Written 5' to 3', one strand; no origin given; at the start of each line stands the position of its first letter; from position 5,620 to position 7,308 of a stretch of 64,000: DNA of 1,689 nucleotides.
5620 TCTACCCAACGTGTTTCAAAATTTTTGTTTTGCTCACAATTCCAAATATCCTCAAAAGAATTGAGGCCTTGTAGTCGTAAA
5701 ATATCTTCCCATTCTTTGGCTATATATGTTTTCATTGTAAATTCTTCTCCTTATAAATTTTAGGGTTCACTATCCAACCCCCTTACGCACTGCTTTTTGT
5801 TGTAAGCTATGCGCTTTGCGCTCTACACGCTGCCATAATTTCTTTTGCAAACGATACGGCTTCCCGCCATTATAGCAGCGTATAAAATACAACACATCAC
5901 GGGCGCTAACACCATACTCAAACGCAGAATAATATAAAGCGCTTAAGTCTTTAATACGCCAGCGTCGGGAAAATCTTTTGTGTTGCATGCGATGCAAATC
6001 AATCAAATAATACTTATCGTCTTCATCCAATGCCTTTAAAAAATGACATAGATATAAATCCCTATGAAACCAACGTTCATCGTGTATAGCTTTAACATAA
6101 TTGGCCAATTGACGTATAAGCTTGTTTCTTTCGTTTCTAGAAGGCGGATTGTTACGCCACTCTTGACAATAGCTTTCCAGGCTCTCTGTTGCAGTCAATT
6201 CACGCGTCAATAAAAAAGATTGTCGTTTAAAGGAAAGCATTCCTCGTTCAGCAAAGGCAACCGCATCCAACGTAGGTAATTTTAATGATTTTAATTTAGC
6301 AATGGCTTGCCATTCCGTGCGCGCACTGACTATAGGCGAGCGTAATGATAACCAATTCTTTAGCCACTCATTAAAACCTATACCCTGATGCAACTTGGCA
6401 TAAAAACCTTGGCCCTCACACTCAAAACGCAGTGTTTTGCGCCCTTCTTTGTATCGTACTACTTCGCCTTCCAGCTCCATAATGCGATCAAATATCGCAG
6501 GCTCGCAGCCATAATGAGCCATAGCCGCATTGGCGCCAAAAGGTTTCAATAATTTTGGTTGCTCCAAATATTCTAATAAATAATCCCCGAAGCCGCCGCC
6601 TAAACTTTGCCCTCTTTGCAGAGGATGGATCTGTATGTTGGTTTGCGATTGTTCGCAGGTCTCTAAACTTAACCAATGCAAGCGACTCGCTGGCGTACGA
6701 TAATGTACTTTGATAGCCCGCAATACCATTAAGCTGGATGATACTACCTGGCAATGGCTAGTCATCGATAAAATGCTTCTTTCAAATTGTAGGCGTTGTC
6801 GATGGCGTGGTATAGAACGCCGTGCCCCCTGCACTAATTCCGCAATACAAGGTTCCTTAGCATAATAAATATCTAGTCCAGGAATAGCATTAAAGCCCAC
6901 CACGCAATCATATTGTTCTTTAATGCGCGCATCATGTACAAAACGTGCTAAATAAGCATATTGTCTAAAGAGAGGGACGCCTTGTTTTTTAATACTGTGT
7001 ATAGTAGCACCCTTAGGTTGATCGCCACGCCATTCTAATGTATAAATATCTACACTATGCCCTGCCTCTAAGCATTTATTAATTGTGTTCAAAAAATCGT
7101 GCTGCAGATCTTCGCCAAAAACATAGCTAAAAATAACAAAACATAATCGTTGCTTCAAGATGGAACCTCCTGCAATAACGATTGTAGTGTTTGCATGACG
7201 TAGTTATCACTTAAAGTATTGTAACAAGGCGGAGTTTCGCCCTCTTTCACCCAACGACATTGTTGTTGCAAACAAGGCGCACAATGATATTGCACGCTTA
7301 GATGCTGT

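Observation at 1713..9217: LPS inner-core locus with Pseudomonas-type synteny: waaF-waaC, three kinase paralogs (one with two kinase domains) and a carbamoyltransferase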

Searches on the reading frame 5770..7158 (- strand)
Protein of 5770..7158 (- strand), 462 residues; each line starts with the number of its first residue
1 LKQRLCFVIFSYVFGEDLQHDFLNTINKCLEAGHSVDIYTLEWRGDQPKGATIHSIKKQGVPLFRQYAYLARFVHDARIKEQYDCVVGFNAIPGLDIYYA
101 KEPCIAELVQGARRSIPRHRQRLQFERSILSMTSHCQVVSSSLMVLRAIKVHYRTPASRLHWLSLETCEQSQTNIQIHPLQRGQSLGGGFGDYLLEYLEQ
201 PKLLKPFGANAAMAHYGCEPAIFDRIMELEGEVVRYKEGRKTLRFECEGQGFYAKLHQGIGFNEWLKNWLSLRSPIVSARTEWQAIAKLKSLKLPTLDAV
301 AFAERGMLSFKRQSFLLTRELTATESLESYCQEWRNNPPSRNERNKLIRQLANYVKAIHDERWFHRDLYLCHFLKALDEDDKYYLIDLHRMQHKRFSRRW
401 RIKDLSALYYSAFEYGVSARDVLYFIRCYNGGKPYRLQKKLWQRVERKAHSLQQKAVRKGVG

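Call 3: search_protein_families(library=pfam, proteins=[window:5770-7158:-], max_evalue=0.01)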
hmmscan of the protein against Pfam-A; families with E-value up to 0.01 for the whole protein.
window:5770-7158:- (462 aa): 3 families
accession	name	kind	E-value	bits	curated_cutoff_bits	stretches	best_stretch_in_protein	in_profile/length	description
PF06293.20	Kdo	-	3.1e-42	144.8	21.3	1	227-429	4-207/207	Lipopolysaccharide kinase (Kdo/WaaP) family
PF00069.31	Pkinase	-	0.0079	16.1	31.7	0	312-368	70-124/263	Protein kinase domain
PF13439.12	Glyco_transf_4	-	0.0085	16.6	28.5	0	26-141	12-142/170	Glycosyltransferase Family 4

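Call 4: search_protein_families(library=ncbifam, proteins=[window:5770-7158:-], max_evalue=0.01)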
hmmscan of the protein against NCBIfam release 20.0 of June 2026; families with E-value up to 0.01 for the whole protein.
window:5770-7158:- (462 aa): 2 families
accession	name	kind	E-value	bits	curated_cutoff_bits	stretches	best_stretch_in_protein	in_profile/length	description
NF011703.0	PRK15123.1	equivalog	1.3e-78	263.6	170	1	220-460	16-265/268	lipopolysaccharide core heptose(I) kinase RfaP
NF002475.0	PRK01723.1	equivalog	3.4e-06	26.3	142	1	280-409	89-208/241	3-deoxy-D-manno-octulosonic acid kinase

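Call 6: search_solved_structures(query=window:5770-7158:-, max_evalue=0.01, show_alignments=2)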
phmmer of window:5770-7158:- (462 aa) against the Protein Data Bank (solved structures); distinct sequences matched with E-value up to 0.01: 5.
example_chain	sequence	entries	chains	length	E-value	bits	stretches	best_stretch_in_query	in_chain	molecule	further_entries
6dfl_A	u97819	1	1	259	2.9e-51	177.9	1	223-436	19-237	Lipopolysaccharide core heptose(I) kinase RfaP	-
8b5q_A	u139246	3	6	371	1.5e-18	70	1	5-164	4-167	UDP-glucose:(Heptosyl) LPS alpha 1,3-glucosyltransferase WaaG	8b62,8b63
8b5s_A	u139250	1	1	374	1.5e-18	70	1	5-164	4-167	UDP-glucose:(Heptosyl) LPS alpha 1,3-glucosyltransferase WaaG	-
8b5s_B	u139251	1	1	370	1.7e-18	69.8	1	5-164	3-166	UDP-glucose:(Heptosyl) LPS alpha 1,3-glucosyltransferase WaaG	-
2iv7_A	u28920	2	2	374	1.8e-14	56.5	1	6-161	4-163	LIPOPOLYSACCHARIDE CORE BIOSYNTHESIS PROTEIN RFAG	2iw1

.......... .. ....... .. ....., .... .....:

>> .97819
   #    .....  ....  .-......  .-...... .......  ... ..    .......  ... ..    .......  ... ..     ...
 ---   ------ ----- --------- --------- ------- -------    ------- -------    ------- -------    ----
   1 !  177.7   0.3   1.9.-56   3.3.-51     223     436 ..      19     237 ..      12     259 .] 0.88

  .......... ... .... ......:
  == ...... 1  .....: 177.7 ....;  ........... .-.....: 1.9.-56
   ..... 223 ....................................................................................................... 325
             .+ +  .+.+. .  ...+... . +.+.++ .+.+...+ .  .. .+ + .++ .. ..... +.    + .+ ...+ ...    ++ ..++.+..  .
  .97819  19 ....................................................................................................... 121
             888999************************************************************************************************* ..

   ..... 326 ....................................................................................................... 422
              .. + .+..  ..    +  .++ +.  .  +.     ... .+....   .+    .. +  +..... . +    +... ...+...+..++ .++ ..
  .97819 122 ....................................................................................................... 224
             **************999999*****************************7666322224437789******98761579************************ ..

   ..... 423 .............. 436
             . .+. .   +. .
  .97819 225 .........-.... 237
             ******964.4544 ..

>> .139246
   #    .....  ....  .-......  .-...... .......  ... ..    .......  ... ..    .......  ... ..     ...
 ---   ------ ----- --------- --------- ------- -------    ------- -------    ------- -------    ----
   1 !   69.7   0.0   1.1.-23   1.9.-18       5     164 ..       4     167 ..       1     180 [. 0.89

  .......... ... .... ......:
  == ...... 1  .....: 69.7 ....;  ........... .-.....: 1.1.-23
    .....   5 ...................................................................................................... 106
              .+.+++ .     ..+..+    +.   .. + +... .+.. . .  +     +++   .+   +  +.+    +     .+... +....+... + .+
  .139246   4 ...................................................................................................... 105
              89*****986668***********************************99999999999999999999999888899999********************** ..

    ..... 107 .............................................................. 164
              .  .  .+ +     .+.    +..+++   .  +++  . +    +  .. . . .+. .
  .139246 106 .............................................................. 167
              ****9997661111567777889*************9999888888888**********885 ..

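Call 7: find_homologous_proteins(query=window:5770-7158:-, max_evalue=0.00001)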
Query window:5770-7158:- (462 aa): 304 proteins with E <= 0.00001 among 4601 candidates; the best 120 are listed.
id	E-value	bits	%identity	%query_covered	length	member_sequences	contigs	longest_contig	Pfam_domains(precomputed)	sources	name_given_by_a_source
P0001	0.0e+0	1026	95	100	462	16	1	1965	PF06293.21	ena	-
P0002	9.5e-284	959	89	100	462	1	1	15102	PF06293.21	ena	-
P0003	4.7e-283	957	87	100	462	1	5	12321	PF06293.21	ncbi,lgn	-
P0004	4.2e-277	937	87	100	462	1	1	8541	PF06293.21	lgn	-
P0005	3.3e-262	888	82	100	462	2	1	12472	PF06293.21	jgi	jgi:heptose I phosphotransferase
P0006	1.1e-257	873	80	100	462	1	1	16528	PF06293.21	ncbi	-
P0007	1.9e-243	826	74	100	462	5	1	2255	PF06293.21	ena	-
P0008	4.2e-240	815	74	100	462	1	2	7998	PF06293.21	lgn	-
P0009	1.1e-228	778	70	100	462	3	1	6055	PF06293.21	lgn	-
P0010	4.2e-217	740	67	99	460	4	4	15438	PF06293.21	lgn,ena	-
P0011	3.9e-78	281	44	51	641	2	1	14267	PF06293.21,PF00534.27,PF13439.13,PF13692.13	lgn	-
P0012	1.9e-76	276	39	52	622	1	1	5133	PF06293.21,PF00534.27,PF13579.13,PF13439.13,PF20706.4,PF13692.13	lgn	-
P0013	2.2e-75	272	40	50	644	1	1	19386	PF06293.21,PF00534.27,PF13439.13,PF20706.4,PF13692.13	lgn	-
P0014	5.6e-75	271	42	52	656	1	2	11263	PF06293.21,PF00534.27,PF13439.13,PF20706.4,PF13692.13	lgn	-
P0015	2.0e-73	266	40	51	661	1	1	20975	PF06293.21,PF00534.27,PF13439.13,PF13692.13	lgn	-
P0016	2.4e-73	266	39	50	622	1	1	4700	PF06293.21,PF00534.27,PF13439.13,PF20706.4,PF13692.13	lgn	-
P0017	1.1e-72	263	40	51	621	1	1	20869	PF06293.21,PF00534.27,PF13439.13,PF20706.4,PF13692.13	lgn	-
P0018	1.1e-72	263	41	50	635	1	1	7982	PF06293.21,PF00534.27,PF13439.13,PF20706.4,PF13692.13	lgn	-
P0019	1.2e-72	263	41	50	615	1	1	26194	PF06293.21,PF00534.27,PF13439.13,PF20706.4,PF13692.13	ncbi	-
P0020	6.2e-71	258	41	50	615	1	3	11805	PF06293.21,PF00534.27,PF13439.13,PF20706.4,PF13692.13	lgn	-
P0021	1.1e-70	257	40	50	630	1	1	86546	PF06293.21,PF00534.27,PF13439.13,PF20706.4,PF13692.13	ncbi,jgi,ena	-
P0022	1.5e-69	253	40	58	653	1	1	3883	PF06293.21,PF00534.27,PF20706.4,PF13692.13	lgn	-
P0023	3.6e-69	252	39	50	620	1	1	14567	PF06293.21,PF00534.27,PF13439.13,PF20706.4,PF13692.13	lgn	-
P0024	6.0e-69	251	36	53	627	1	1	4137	PF06293.21,PF00534.27,PF13579.13,PF13439.13,PF20706.4,PF13692.13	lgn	-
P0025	8.9e-69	251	37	56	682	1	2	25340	PF06293.21,PF00534.27,PF13439.13,PF20706.4,PF13692.13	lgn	-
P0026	1.9e-68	249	42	51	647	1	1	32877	PF06293.21,PF00534.27,PF20706.4,PF13692.13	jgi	jgi:UDP-glucose:(heptosyl)LPS alpha-1,3-glucosyltransferase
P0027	3.1e-68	249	44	45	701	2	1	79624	PF06293.21,PF00534.27,PF20706.4,PF13692.13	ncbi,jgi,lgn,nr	ncbi:MAG: lipopolysaccharide core heptose(I) kinase RfaP [Azoarcus sp.]|jgi:UDP-glucose:(heptosyl)LP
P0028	6.8e-68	248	39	50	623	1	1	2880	PF06293.21,PF00534.27,PF13439.13,PF20706.4,PF13692.13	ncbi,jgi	jgi:UDP-glucose:(heptosyl)LPS alpha-1,3-glucosyltransferase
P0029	1.2e-67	247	42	51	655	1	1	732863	PF06293.21,PF00534.27,PF20706.4,PF13692.13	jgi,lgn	-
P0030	2.3e-67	246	40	50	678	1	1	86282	PF06293.21,PF00534.27,PF13439.13,PF20706.4,PF13692.13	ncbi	-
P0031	4.3e-67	245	38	58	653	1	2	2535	PF06293.21,PF00534.27,PF13439.13,PF20706.4,PF13692.13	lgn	-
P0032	6.5e-67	244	40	51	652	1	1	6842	PF06293.21,PF00534.27,PF20706.4,PF13692.13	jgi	jgi:UDP-glucose:(heptosyl)LPS alpha-1,3-glucosyltransferase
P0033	7.2e-67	244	36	52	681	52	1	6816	PF06293.21,PF00534.27,PF13439.13,PF20706.4,PF13692.13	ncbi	-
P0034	7.4e-67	244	39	50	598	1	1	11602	PF06293.21,PF00534.27,PF13439.13,PF20706.4,PF13692.13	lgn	-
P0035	1.3e-65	240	42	51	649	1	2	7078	PF06293.21,PF00534.27,PF20706.4,PF13692.13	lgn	-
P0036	1.7e-65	240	38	50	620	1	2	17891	PF06293.21,PF00534.27,PF13439.13,PF20706.4,PF13692.13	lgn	-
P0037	2.8e-65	239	40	51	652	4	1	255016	PF06293.21,PF00534.27,PF13439.13,PF20706.4,PF13692.13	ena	-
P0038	5.3e-65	238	42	43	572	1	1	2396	PF06293.21,PF00534.27,PF13579.13,PF13439.13,PF20706.4,PF13692.13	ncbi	ncbi:MAG: lipopolysaccharide core heptose(I) kinase RfaP, partial [Gammaproteobacteria bacterium]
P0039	1.0e-64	237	41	50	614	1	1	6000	PF06293.21,PF00534.27,PF13439.13,PF20706.4,PF13692.13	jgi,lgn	-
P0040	1.4e-64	237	39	50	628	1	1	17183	PF06293.21,PF00534.27,PF20706.4,PF13692.13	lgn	-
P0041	4.3e-64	235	39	50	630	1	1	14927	PF06293.21,PF00534.27,PF13439.13,PF20706.4,PF13692.13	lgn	-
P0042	5.7e-64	235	36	52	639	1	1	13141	PF06293.21,PF00534.27,PF13579.13,PF13439.13,PF20706.4,PF13692.13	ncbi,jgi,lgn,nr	ncbi:MAG TPA: lipopolysaccharide core heptose(I) kinase RfaP [Gammaproteobacteria bacterium]|jgi:UDP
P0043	5.9e-64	235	34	57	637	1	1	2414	PF06293.21,PF00534.27,PF20706.4,PF13692.13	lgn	-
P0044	6.8e-64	234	39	52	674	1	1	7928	PF06293.21,PF00534.27,PF20706.4,PF13692.13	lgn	-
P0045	8.4e-64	234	41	52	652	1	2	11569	PF06293.21,PF00534.27,PF20706.4,PF13692.13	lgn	-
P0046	1.3e-63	234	36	59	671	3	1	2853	PF06293.21,PF00534.27,PF13439.13,PF20706.4,PF13692.13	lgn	-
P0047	3.5e-63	232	42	52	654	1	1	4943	PF06293.21,PF00534.27,PF13439.13,PF20706.4,PF13692.13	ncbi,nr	ncbi:MAG TPA: lipopolysaccharide core heptose(I) kinase RfaP [Arenicellales bacterium]|nr:lipopolysa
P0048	8.9e-63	231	31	81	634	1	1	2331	PF06293.21,PF00534.27,PF13439.13,PF20706.4,PF13692.13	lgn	-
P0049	1.1e-62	230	39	51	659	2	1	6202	PF06293.21,PF00534.27,PF13439.13,PF20706.4,PF13692.13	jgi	jgi:UDP-glucose:(heptosyl)LPS alpha-1,3-glucosyltransferase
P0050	1.5e-62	230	43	45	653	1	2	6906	PF06293.21,PF00534.27,PF13439.13,PF20706.4,PF13692.13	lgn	-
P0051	4.2e-62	229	38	50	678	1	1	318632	PF06293.21,PF00534.27,PF13439.13,PF20706.4,PF13692.13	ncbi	-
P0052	5.3e-62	228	40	46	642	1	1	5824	PF06293.21,PF00534.27,PF13439.13,PF20706.4,PF13692.13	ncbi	-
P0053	9.4e-62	227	37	51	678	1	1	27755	PF06293.21,PF00534.27,PF13439.13,PF20706.4,PF13692.13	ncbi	-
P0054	1.4e-61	227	41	46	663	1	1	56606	PF06293.21,PF00534.27,PF13439.13,PF20706.4,PF13692.13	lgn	-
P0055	1.5e-61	227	43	49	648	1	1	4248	PF06293.21,PF00534.27,PF13439.13,PF20706.4,PF13692.13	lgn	-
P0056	1.5e-61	227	40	51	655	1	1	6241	PF06293.21,PF00534.27,PF13439.13,PF20706.4,PF13692.13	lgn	-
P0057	2.0e-61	226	36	53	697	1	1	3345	PF06293.21,PF00534.27,PF20706.4,PF13692.13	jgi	jgi:UDP-glucose:(heptosyl)LPS alpha-1,3-glucosyltransferase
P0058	2.2e-61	226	35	47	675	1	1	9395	PF06293.21,PF00534.27,PF13439.13,PF20706.4,PF13692.13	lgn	-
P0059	2.4e-61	226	40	51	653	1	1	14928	PF06293.21,PF00534.27,PF20706.4,PF13692.13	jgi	-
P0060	2.8e-61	226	40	45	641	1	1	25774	PF06293.21,PF00534.27,PF20706.4,PF13692.13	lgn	-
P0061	2.9e-61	226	40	47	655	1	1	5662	PF06293.21,PF00534.27,PF13579.13,PF13439.13,PF20706.4,PF13692.13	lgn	-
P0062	5.2e-61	225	34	52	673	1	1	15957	PF06293.21,PF00534.27,PF13439.13,PF20706.4,PF13692.13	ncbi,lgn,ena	-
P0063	1.1e-60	224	41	52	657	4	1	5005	PF06293.21,PF00534.27,PF13579.13,PF13439.13,PF20706.4,PF13692.13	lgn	-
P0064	2.1e-60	223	37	45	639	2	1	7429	PF06293.21,PF00534.27,PF20706.4,PF13692.13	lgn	-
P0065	2.3e-60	223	38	50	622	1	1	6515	PF06293.21,PF00534.27,PF13439.13,PF20706.4,PF13692.13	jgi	-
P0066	4.6e-60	222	40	44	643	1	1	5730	PF06293.21,PF00534.27,PF13692.13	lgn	-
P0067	5.3e-60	222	36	52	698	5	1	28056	PF06293.21,PF00534.27,PF20706.4,PF13692.13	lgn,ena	-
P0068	5.6e-60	222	37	52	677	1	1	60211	PF06293.21,PF00534.27,PF13439.13,PF20706.4,PF13692.13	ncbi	-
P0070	1.1e-59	221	38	52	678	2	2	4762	PF06293.21,PF00534.27,PF13439.13,PF20706.4,PF13692.13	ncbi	-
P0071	1.3e-59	220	39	51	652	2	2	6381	PF06293.21,PF00534.27,PF20706.4,PF13692.13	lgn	-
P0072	1.7e-59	220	37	52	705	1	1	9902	PF06293.21,PF00534.27,PF20706.4,PF13692.13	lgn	-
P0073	2.6e-59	219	34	46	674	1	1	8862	PF06293.21,PF00534.27,PF20706.4,PF13692.13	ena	-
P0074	3.7e-59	219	37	52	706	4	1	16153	PF06293.21,PF00534.27,PF13439.13,PF20706.4,PF13692.13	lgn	-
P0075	2.6e-58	216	36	50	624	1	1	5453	PF06293.21,PF00534.27,PF13579.13,PF13439.13,PF20706.4,PF13692.13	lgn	-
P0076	4.3e-58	215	34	50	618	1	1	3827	PF06293.21,PF00534.27,PF13439.13,PF20706.4,PF13692.13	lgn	-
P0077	1.5e-56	210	38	50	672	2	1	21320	PF06293.21,PF00534.27,PF13579.13,PF13439.13,PF20706.4,PF13692.13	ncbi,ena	-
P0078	4.0e-56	209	32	55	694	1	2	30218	PF06293.21,PF00534.27,PF13439.13,PF20706.4,PF13692.13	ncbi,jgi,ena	-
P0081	5.0e-55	205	35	46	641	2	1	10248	PF06293.21,PF00534.27,PF13692.13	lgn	-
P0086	7.8e-53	198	40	41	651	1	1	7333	PF06293.21,PF00534.27,PF13439.13,PF13692.13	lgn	-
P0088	1.3e-52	197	35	47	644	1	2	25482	PF06293.21,PF00534.27,PF13439.13,PF13692.13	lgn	-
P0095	1.3e-51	194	34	51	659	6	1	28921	PF06293.21,PF00534.27,PF13692.13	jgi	jgi:UDP-glucose:(heptosyl)LPS alpha-1,3-glucosyltransferase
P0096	1.4e-51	194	36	51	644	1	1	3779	PF06293.21,PF00534.27,PF13439.13,PF20706.4,PF13692.13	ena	-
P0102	2.9e-51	193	39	50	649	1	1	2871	PF06293.21,PF00534.27,PF13439.13,PF20706.4,PF13692.13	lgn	-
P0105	7.7e-51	191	36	51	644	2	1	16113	PF06293.21,PF00534.27,PF13439.13,PF20706.4,PF13692.13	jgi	jgi:UDP-glucose:(heptosyl)LPS alpha-1,3-glucosyltransferase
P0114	3.7e-50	189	39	45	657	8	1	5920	PF06293.21,PF00534.27,PF13439.13,PF20706.4,PF13692.13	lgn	-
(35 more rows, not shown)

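Call 8: find_related_loci(query=window:5770-7158:-, collection=genome_contigs, flank=10000)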
Query window:5770-7158:- (462 aa) in genome_contigs; peptide patterns used: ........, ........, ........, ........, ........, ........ (x = any residue, [..] = any of these).
49 stretches matched a pattern; 7 encode a relative of the query (tblastn E <= 1e-3); 7 distinct loci.
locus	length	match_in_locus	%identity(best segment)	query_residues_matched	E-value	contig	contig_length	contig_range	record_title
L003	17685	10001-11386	93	1-462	0e+0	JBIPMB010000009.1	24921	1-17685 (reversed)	MAG: Gammaproteobacteria bacterium isolate ME2015-10-10_3300044731_group6_bin74 Rohwer_bin2488_scaffold_632_c1, whole ge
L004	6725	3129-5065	87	1-462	0e+0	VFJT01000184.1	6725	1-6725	MAG: Gammaproteobacteria bacterium isolate Bin_72_12 c_000001764522, whole genome shotgun sequence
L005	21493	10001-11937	82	1-462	0e+0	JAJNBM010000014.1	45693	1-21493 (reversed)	MAG: Gammaproteobacteria bacterium isolate C_No_T20_B_bin.126 scaffold_695, whole genome shotgun sequence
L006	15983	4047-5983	80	1-462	0e+0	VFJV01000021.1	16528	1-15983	MAG: Gammaproteobacteria bacterium isolate Bin_72_2 c_000000605555, whole genome shotgun sequence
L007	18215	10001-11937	95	1-462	0e+0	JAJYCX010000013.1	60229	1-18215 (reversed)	MAG: Proteobacteria bacterium isolate BP9.bin76 NODE_708_length_60229_cov_2.836245, whole genome shotgun sequence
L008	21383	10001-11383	69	1-461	0e+0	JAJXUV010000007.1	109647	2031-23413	MAG: Proteobacteria bacterium isolate BP5.bin118 NODE_208_length_109647_cov_3.495736, whole genome shotgun sequence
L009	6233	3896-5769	67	1-461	0e+0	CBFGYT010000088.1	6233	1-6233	MAG TPA_asm: uncultured bacterium isolate SRR32277368_binner13_Refined_3 genome assembly, contig: ERZ27321037.3688, whol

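Call 34: find_encoding_contigs(protein=P0021, flank=10000, max_places=1)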
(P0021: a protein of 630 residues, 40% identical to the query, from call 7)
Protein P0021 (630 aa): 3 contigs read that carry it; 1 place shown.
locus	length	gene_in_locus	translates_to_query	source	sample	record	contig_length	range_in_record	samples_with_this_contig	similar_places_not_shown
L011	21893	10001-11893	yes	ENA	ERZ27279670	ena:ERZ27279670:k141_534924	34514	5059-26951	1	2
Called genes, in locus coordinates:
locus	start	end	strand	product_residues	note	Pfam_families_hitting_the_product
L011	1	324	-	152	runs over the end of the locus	-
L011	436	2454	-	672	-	PF12796:Ank_2 (weak), PF12796:Ank_2, PF13637:Ank_4, PF13857:Ank_5 (weak), PF00023:Ank (weak), PF12796:Ank_2, PF13637:Ank_4 (weak), PF00023:Ank (weak), +2 more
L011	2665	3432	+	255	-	-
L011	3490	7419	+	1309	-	PF13857:Ank_5 (faint), PF00023:Ank (faint), PF12796:Ank_2 (weak), PF13606:Ank_3 (faint), PF13637:Ank_4 (faint), PF24521:Ank_KRIT1 (faint)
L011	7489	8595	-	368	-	PF02275:CBAH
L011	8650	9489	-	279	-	PF11738:DUF3298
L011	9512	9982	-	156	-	-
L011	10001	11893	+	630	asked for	PF13439:Glyco_transf_4, PF20706:GT4-conflict, PF00534:Glycos_transf_1, PF13692:Glyco_trans_1_4, PF06293:Kdo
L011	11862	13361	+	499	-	PF01636:APH (faint), PF03109:ABC1 (faint), PF00069:Pkinase, PF06293:Kdo, PF01163:RIO1 (weak)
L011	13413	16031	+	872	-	PF24521:Ank_KRIT1 (faint), PF00023:Ank (faint), PF12796:Ank_2, PF13606:Ank_3 (faint), PF12796:Ank_2, PF13637:Ank_4 (weak), PF12796:Ank_2, PF13857:Ank_5 (weak)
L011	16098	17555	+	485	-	PF00171:Aldedh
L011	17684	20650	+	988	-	-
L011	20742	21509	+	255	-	PF01925:TauE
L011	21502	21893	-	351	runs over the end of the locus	PF00704:Glyco_hydro_18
